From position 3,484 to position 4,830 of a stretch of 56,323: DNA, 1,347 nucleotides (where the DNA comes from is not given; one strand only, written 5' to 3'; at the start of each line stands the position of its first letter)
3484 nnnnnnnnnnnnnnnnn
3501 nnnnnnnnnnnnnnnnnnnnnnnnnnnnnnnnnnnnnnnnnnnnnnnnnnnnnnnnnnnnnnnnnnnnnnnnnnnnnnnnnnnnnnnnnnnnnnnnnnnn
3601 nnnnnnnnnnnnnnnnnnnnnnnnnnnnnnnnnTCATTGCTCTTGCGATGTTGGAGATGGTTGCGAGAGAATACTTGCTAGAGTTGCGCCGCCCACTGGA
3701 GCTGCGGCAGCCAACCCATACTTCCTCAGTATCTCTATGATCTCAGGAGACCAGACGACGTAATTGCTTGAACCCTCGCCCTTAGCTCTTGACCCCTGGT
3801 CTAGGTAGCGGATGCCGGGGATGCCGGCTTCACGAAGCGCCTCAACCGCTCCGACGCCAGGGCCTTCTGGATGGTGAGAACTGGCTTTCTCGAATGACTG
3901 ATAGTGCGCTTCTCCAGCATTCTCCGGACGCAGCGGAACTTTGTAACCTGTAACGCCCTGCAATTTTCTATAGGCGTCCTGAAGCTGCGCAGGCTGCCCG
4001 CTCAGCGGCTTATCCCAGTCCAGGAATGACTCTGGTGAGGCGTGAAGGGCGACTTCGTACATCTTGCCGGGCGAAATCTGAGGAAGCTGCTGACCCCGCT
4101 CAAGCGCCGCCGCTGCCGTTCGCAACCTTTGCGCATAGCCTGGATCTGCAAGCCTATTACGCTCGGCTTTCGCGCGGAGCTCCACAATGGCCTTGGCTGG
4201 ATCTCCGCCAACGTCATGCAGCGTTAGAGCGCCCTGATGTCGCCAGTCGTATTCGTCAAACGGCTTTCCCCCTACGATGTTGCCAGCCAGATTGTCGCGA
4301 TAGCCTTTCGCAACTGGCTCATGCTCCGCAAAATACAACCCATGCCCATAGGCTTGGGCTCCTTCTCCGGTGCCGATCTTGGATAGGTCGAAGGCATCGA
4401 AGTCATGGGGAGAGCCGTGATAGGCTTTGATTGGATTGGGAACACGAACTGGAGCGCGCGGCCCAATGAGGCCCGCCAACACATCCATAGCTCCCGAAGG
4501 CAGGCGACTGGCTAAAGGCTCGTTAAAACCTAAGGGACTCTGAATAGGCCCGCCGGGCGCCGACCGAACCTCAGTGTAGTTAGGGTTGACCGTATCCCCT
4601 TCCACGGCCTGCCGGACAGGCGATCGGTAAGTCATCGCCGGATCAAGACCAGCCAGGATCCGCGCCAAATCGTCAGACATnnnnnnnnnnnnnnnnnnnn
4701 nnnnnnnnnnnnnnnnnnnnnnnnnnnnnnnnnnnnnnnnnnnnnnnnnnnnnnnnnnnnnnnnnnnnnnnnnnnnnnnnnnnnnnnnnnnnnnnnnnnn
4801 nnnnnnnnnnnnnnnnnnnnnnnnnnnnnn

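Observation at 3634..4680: Stand-alone PARP-like (H-Y-x) ADP-ribosyltransferase-fold protein in the slot where a holin is expected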

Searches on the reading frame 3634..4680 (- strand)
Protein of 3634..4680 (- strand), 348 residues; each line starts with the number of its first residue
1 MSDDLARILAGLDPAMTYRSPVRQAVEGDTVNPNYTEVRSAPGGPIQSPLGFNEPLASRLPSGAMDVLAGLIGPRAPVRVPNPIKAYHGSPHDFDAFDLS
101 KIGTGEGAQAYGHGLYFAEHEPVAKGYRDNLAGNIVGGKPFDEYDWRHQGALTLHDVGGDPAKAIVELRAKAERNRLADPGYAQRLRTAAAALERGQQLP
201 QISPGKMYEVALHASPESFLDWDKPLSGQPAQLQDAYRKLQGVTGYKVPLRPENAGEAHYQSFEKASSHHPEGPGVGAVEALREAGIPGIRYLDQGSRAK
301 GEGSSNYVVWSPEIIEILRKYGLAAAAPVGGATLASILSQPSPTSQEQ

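Call 3: search_protein_families(library=pfam, proteins=[window:3634-4680:-], max_evalue=1)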
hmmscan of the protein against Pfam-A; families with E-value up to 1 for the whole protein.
window:3634-4680:- (348 aa): 2 families
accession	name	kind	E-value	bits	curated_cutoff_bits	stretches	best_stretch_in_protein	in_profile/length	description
PF18760.7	ART-PolyVal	-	2.1e-07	32.3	31.2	1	83-136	6-54/140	ADP-Ribosyltransferase in polyvalent proteins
PF13151.12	DUF3990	-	0.12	12.4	32.2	1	85-148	2-62/152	Protein of unknown function (DUF3990)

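Call 4: search_protein_families(library=phrogs, proteins=[window:3634-4680:-], max_evalue=0.1)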
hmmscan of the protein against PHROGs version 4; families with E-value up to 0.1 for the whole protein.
window:3634-4680:- (348 aa): 5 families
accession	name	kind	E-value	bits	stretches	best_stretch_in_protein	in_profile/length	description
phrog_873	-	head and packaging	1.4e-09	37.8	1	203-327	1099-1210/1277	endolysin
phrog_31411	-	unknown function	0.00042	21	1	86-128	57-97/232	-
phrog_4700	-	unknown function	0.00045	21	1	84-134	19-68/149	-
phrog_33312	-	unknown function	0.066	13.9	1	169-206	142-179/277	-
phrog_25279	-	unknown function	0.079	13.8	0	85-135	21-69/199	-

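Call 6: search_dna_similar(query=window:3634-4680:-, collection=phages, mode=protein, max_rows=30)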
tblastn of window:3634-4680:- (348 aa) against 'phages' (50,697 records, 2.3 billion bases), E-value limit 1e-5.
Records with a match: 4; places in all: 4; records where one place covers at least 80% of the query: 1.
Best place of each record, by identity: <60% 4.
By first word of the organism name: Sulfitobacter 1; Caudoviricetes 1; Tunturiibacter 1; Rhodobacteraceae 1.
By host as written in the record: Sulfitobacter sp. HGT1 1; Methanomicrobiales 1; Tunturiibacter psychrotolerans X4BP1 1; - 1.
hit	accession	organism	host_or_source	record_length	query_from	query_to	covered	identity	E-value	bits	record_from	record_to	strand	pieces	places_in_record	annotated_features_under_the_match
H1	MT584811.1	Sulfitobacter phage phiGT1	Sulfitobacter sp. HGT1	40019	3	321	92%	34.0%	4e-33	135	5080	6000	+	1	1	hypothetical protein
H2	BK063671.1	Caudoviricetes sp. vir555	Methanomicrobiales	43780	86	321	68%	33.1%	5e-23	106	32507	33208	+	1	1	hypothetical protein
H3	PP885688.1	Tunturiibacter phage Tunturi_5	Tunturiibacter psychrotolerans X4BP1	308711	86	320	68%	29.1%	5e-14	79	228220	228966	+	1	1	MutT/NUDIX hydrolase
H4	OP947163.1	Rhodobacteraceae phage LS06-2018-MD07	-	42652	86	140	16%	47.5%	5e-8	61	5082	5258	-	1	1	methyltransferase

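Call 7: find_homologous_proteins(query=window:3634-4680:-, max_evalue=0.001)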
Query window:3634-4680:- (348 aa): 7805 proteins with E <= 0.001 among 8000 candidates; the best 120 are listed.
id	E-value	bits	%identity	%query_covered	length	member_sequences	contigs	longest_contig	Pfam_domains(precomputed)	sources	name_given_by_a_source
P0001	9.7e-230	780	100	100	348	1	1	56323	PF18760.8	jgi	jgi:hypothetical protein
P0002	9.3e-89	316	47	95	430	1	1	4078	PF18760.8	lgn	-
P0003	5.8e-76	274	54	70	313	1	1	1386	PF18760.8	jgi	jgi:hypothetical protein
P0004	8.8e-74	267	39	68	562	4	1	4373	PF13151.13,PF18760.8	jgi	jgi:hypothetical protein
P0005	8.8e-73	264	50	78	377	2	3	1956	PF18760.8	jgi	jgi:hypothetical protein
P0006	4.8e-70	255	44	97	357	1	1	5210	PF18760.8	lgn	-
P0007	2.2e-69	253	51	78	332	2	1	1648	PF18760.8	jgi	jgi:hypothetical protein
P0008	1.3e-66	244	42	85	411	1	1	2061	PF18760.8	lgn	-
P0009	1.9e-64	236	45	76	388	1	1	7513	PF18760.8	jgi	-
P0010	3.1e-64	236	46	87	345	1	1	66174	PF18760.8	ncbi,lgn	-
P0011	7.2e-64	234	42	76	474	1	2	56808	PF18760.8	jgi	jgi:hypothetical protein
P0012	4.2e-63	232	49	78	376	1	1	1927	PF18760.8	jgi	jgi:hypothetical protein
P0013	4.5e-63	232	51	70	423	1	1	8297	PF18760.8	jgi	-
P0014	5.0e-63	232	48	80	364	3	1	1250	PF18760.8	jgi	jgi:hypothetical protein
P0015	1.0e-62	231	48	78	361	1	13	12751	PF18760.8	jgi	jgi:hypothetical protein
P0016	3.7e-62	229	48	82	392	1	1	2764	PF18760.8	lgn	-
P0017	5.2e-62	228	42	79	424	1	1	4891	PF18760.8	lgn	-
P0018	1.7e-61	227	48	80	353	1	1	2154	PF18760.8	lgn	-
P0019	2.3e-61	226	48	75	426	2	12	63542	PF18760.8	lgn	-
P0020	6.6e-61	225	50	78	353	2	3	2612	PF18760.8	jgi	jgi:hypothetical protein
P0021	6.7e-61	225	47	79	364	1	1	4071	PF18760.8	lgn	-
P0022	7.1e-61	225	49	78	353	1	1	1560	PF18760.8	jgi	jgi:hypothetical protein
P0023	1.4e-60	224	47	78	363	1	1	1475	PF18760.8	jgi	jgi:hypothetical protein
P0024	1.8e-59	220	43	76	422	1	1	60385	PF18760.8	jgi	jgi:hypothetical protein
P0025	3.5e-59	219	46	79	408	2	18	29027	PF18760.8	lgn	-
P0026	5.6e-59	218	46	74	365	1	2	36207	PF18760.8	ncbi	-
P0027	1.6e-58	217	47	80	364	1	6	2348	PF18760.8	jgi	jgi:hypothetical protein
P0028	3.7e-58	216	49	78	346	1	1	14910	PF18760.8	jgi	jgi:hypothetical protein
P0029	8.3e-58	215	42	76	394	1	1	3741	PF18760.8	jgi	-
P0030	8.7e-58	214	45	78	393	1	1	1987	PF18760.8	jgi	jgi:hypothetical protein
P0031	9.1e-58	214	45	69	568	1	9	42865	PF18760.8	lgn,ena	-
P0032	1.4e-57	214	47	70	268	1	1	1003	PF18760.8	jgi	-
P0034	1.7e-57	213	47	78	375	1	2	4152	PF18760.8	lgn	-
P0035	2.7e-57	213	47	78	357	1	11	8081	PF18760.8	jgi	jgi:hypothetical protein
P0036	3.0e-57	213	49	74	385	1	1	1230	PF18760.8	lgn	-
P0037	3.5e-57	213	46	81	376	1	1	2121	PF18760.8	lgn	-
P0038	4.5e-57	212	50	71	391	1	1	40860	PF18760.8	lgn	-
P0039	4.7e-57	212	48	70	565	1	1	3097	PF18760.8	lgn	-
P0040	6.4e-57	212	46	75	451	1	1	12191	PF18760.8,PF18838.8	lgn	-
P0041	8.1e-57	211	47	73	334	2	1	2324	PF18760.8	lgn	-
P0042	1.0e-56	211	46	79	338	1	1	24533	PF18760.8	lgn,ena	-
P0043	1.1e-56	211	49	74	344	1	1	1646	PF18760.8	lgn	-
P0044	1.1e-56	211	46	74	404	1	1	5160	PF18760.8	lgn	-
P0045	1.7e-56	210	47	72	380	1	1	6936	PF18760.8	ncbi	-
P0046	2.4e-56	210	45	70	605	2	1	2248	PF18760.8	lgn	-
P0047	2.5e-56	210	46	76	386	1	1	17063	PF18760.8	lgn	-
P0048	3.2e-56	209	47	70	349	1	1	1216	PF18760.8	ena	-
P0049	4.6e-56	209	39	98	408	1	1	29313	PF18760.8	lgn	-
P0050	7.7e-56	208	48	71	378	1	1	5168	PF18760.8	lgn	-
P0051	8.0e-56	208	45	78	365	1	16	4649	PF18760.8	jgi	jgi:hypothetical protein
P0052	1.0e-55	208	44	85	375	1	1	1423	PF18760.8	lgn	-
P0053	1.1e-55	208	43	75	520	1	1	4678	PF18760.8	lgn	-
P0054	1.8e-55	207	43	89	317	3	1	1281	PF18760.8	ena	-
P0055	2.2e-55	207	48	78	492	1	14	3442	PF18760.8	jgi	jgi:hypothetical protein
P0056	3.1e-55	206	44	79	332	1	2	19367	PF18760.8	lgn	-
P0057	4.1e-55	206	49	70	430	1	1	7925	PF18760.8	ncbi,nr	ncbi:MAG TPA: hypothetical protein VK602_13785 [Phyllobacterium sp.]|nr:hypothetical protein [Phyllo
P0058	5.0e-55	205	41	75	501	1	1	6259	PF18760.8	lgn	-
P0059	6.3e-55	205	48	75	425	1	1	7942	PF18760.8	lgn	-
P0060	7.7e-55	205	46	74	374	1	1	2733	PF18760.8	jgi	-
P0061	8.3e-55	205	41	91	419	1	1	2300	PF18760.8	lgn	-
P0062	1.1e-54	204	43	76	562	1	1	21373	PF18760.8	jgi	jgi:hypothetical protein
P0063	1.3e-54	204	45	73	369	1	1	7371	PF18760.8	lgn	-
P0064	1.4e-54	204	47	76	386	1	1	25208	PF18760.8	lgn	-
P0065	1.5e-54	204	45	78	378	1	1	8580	PF18760.8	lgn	-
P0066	1.6e-54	204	52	45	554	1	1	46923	PF18760.8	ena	-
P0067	2.4e-54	203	44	78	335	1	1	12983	PF18760.8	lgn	-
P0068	2.4e-54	203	43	84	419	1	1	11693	PF18760.8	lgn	-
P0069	3.3e-54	203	39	96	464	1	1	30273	PF18760.8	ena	-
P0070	3.7e-54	203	40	75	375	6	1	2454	PF18760.8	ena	-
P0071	3.8e-54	203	46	79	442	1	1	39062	PF18760.8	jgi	jgi:hypothetical protein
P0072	4.2e-54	202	51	47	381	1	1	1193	PF18760.8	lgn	-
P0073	5.2e-54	202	47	78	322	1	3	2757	PF18760.8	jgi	jgi:hypothetical protein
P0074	6.5e-54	202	51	75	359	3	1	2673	PF18760.8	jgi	jgi:hypothetical protein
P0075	7.6e-54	202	45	77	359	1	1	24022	PF18760.8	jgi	-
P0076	8.5e-54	201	45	74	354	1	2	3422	PF18760.8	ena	-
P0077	9.6e-54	201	44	78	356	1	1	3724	PF18760.8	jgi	jgi:hypothetical protein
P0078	9.9e-54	201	47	71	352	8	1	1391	PF18760.8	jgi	-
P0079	1.0e-53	201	40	79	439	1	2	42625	PF18760.8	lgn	-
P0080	1.2e-53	201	49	69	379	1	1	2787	PF18760.8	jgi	jgi:hypothetical protein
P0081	1.2e-53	201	49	69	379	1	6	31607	PF18760.8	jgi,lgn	jgi:hypothetical protein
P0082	1.6e-53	200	47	70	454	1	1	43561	PF18760.8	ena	-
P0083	2.2e-53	200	50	69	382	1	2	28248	PF18760.8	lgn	-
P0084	2.6e-53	200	43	77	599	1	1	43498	PF26092.1,PF18760.8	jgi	jgi:hypothetical protein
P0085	3.5e-53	199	47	70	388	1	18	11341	PF18760.8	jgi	jgi:hypothetical protein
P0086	4.0e-53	199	41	68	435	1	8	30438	PF18760.8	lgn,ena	-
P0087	4.1e-53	199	-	-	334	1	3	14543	PF18760.8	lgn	-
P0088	4.8e-53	199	42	74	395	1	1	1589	PF18760.8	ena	-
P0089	5.2e-53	199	45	76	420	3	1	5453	PF18760.8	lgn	-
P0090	5.3e-53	199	46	69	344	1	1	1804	PF18760.8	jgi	jgi:hypothetical protein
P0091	6.5e-53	198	47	71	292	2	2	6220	PF18760.8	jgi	jgi:hypothetical protein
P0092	6.6e-53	198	45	76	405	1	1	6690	PF18760.8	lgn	-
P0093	6.9e-53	198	46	75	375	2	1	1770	PF18760.8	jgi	jgi:hypothetical protein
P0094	7.1e-53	198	46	72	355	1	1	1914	PF18760.8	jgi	jgi:hypothetical protein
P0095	7.1e-53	198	47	72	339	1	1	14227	PF18760.8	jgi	-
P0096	7.4e-53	198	43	83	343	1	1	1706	PF18760.8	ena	-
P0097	8.0e-53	198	45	74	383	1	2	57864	PF18760.8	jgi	jgi:hypothetical protein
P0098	8.1e-53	198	50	72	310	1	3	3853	PF18760.8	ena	-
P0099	8.2e-53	198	43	76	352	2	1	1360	PF18760.8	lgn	-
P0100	8.4e-53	198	43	72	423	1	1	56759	PF18760.8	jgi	jgi:hypothetical protein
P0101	8.4e-53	198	48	71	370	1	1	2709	PF18760.8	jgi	jgi:hypothetical protein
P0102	9.4e-53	198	44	73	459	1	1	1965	PF18760.8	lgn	-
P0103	1.1e-52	198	47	71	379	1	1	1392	PF18760.8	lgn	-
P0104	1.1e-52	198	43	70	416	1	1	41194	PF18760.8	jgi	jgi:hypothetical protein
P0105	1.2e-52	198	41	74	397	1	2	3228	PF18760.8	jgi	jgi:hypothetical protein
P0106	1.4e-52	197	42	80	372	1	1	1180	PF18760.8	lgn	-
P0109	1.8e-52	197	46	70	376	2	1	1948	PF18760.8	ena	-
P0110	2.2e-52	197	42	73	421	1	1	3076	PF18760.8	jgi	jgi:hypothetical protein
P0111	2.3e-52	197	43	75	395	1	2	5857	PF18760.8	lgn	-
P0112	2.4e-52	197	42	85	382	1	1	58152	PF18760.8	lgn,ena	-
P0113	2.5e-52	197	49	69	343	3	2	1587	PF18760.8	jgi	-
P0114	2.5e-52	197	48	68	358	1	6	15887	PF18760.8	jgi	jgi:hypothetical protein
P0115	3.0e-52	196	47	68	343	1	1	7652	PF18760.8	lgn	-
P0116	3.3e-52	196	46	71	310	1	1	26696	PF18760.8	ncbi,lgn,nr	ncbi:MAG TPA: hypothetical protein VFX37_15190 [Pseudolabrys sp.]|nr:hypothetical protein [Pseudolab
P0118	3.9e-52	196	45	68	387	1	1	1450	PF18760.8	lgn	-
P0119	4.0e-52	196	42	75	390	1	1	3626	PF18760.8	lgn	-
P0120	4.6e-52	196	47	74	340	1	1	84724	PF18760.8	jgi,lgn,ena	-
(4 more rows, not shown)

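Call 8: get_annotated_region(hit=H1, flank=6000)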
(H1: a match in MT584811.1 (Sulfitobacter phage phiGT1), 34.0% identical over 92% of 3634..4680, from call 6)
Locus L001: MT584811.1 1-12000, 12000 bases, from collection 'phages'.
description: Sulfitobacter phage phiGT1, complete genome.
organism: Sulfitobacter phage phiGT1 (NCBI taxid 2745703)
taxonomy: Viruses; Duplodnaviria; Heunggongvirae; Uroviricota; Caudoviricetes
host: Sulfitobacter sp. HGT1; source: tidal flat; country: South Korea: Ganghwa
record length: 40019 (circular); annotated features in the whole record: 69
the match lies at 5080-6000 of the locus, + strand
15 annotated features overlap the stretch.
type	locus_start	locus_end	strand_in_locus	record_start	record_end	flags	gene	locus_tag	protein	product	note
CDS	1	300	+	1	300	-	-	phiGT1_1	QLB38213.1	putative small terminase subunit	Homologs are consistently upstream of a phage large terminase gene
CDS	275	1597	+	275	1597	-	-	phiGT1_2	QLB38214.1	large terminase subunit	HHpred match to pfam04466 Terminase_3 Phage terminase large subunit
CDS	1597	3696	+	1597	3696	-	-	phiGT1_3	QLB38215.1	portal protein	HHpred match to pfam16510 P22_portal Phage P22-like portal protein, and Pfam12236 T7 portal protein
CDS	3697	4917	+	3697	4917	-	-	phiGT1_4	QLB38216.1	hypothetical protein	Homolog of Synechococcal phage proteins, e.g. AOV60465, annotated as structural proteins; Homolog of Halovirus HGTV-1 ...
CDS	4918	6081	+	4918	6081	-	-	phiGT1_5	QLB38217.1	hypothetical protein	Closest homolog in a phage genome is BAR32501 in a uvMed metagenomic phage genome, which is also in the head structure ...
CDS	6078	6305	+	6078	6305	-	-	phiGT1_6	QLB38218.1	hypothetical protein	Closest homolog is in Sulfitobacter phage pCB2047-A at syntenic position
CDS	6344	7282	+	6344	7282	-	-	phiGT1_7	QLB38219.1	scaffold protein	Closest homolog is in Sulfitobacter phage pCB2047-A at syntenic position; Has similar size, alpha helical content, and ...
CDS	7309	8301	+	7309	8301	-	-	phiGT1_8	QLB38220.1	major head protein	HHpred match to PHA00665 major capsid protein; and pfam05065 Phage Capsid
CDS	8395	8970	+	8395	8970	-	-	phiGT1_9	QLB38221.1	HNH nuclease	HHpred match to PHA00280 and pfam13392 HNH_3 HNH endonuclease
CDS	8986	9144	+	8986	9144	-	-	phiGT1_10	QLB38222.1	hypothetical protein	Closest homolog is in Sulfitobacter phage pCB2047-A in syntenic position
CDS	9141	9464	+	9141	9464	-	-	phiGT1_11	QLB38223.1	hypothetical protein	Closest homolog is in Sulfitobacter phage pCB2047-A in syntenic position; Homologs are found in many phage genomes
CDS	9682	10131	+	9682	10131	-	-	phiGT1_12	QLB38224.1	HNH endonuclease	HHpred match to pdb:1U3E homing nuclease from SPO1; and pfam05551 zf-His_me_endon, and pfam13392 HNH_3; Is absent from ...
CDS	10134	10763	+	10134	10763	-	-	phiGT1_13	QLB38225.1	structural protein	Homologs Sm_phiM5_16 in phiM5 and PPLUZ24_gp60 in LUZ24 are identified as structural by mass spectrometry; They are ...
CDS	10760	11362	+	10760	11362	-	-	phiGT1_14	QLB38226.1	tubular tail A protein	HHpred match to PHA00428 tail tubular protein A; Is better match to the T7 tubular tail A model than the related P22 ...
CDS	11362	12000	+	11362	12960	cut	-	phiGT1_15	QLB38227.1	tubular tail B protein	HHpred match to pfam11134 Phage_stabilize Phage stabilization protein; Is a stronger match to the P22 gp10 version of ...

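Call 11: find_encoding_contigs(protein=P0010, flank=8000, max_places=2)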
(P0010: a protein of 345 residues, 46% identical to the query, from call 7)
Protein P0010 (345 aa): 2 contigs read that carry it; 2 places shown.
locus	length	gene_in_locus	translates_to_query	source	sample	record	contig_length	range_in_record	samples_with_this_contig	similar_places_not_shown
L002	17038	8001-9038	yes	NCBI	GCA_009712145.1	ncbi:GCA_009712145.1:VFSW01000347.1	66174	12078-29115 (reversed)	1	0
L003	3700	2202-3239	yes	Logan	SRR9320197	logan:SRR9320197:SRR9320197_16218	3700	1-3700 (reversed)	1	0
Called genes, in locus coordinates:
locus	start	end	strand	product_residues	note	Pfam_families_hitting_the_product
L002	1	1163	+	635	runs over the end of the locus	-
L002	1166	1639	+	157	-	-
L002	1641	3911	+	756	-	-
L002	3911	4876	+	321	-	-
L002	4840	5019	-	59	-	-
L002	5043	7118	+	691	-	-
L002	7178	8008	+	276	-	PF05838:Glyco_hydro_108, PF09374:PG_binding_3 (weak)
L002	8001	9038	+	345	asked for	PF18760:ART-PolyVal (weak)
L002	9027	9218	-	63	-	-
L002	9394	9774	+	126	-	-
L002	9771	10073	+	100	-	-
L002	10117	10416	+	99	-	-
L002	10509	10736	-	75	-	-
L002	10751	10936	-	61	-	-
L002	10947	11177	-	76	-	-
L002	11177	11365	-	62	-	-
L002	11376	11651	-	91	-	PF24043:DUF7352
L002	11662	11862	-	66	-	-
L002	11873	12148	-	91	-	-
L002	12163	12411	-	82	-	-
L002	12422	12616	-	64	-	-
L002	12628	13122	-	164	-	-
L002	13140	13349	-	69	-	-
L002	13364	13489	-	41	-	-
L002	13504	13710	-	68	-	-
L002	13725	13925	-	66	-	-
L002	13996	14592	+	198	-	-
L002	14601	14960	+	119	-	-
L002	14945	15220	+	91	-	-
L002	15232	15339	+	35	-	-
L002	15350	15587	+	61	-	-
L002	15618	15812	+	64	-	-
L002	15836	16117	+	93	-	-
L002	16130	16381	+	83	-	-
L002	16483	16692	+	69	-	-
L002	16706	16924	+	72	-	-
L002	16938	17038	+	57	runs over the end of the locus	-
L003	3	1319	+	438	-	?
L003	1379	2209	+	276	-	PF05838:Glyco_hydro_108, PF09374:PG_binding_3 (weak)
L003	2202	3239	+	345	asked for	PF18760:ART-PolyVal (weak)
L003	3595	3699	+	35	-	?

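Call 12: find_encoding_contigs(protein=P0011, flank=6000, max_places=1)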
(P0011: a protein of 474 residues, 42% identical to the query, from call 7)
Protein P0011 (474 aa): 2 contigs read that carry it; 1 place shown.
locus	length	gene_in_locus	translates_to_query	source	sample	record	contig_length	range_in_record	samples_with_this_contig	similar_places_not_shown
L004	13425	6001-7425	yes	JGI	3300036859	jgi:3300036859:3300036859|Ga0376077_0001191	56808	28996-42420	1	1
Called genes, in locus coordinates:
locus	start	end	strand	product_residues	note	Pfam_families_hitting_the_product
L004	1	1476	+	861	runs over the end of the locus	PF00959:Phage_lysozyme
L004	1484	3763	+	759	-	-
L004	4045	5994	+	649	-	-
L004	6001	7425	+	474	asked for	PF18760:ART-PolyVal (weak)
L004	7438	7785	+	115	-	-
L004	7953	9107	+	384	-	PF01183:Glyco_hydro_25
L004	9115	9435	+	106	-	-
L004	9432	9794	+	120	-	-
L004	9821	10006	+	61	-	-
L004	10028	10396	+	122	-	-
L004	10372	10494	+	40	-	-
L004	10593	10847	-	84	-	-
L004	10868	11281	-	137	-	-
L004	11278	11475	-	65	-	-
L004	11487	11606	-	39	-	-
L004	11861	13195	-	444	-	PF00589:Phage_integrase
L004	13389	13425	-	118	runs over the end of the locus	PF10544:T5orf172 (weak), PF13455:MUG113 (weak)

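Call 13: find_encoding_contigs(protein=P0019, flank=6000, max_places=1)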
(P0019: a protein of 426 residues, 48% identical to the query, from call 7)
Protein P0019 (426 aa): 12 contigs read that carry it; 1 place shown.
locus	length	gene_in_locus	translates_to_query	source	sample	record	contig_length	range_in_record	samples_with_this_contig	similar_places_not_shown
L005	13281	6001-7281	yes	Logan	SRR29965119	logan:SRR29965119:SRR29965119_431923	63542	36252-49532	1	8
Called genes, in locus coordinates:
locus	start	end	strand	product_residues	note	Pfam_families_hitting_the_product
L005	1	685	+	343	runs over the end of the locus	-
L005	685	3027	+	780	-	-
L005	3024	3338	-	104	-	-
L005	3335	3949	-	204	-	PF13472:Lipase_GDSL_2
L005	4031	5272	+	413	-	PF01471:PG_binding_1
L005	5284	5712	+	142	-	-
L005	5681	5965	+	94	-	-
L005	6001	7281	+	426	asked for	PF18760:ART-PolyVal (weak)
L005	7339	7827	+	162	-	PF13392:HNH_3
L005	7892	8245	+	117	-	-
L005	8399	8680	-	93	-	-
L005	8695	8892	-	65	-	-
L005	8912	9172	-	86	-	-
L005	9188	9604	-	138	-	-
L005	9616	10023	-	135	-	-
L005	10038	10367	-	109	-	-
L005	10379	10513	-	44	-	-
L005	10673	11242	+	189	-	PF00239:Resolvase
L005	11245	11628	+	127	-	PF01541:GIY-YIG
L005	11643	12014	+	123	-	-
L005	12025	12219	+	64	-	-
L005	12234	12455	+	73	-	-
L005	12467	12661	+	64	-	-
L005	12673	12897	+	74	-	-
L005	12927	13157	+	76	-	-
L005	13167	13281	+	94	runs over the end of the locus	-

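Call 14: find_encoding_contigs(protein=P0120, flank=6000, max_places=1)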
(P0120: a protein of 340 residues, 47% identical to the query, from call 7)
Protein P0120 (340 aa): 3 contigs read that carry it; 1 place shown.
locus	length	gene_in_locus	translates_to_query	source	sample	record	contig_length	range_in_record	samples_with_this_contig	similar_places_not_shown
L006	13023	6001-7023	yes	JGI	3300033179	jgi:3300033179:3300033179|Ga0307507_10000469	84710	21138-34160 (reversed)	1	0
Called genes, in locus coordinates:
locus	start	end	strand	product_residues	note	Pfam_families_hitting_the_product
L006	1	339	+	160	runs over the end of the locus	-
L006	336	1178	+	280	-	-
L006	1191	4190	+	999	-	-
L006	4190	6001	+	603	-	-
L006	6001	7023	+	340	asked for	PF18760:ART-PolyVal (weak)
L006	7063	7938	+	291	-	PF07484:Collar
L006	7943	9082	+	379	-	-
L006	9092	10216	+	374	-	PF12708:Pect-lyase_RHGA_epim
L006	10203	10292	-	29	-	-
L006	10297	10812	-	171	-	PF13392:HNH_3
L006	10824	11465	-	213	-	PF08241:Methyltransf_11, PF13649:Methyltransf_25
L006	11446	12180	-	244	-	PF02348:CTP_transf_3, PF12804:NTP_transf_3 (weak)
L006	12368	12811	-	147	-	-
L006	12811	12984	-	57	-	-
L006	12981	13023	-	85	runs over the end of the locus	-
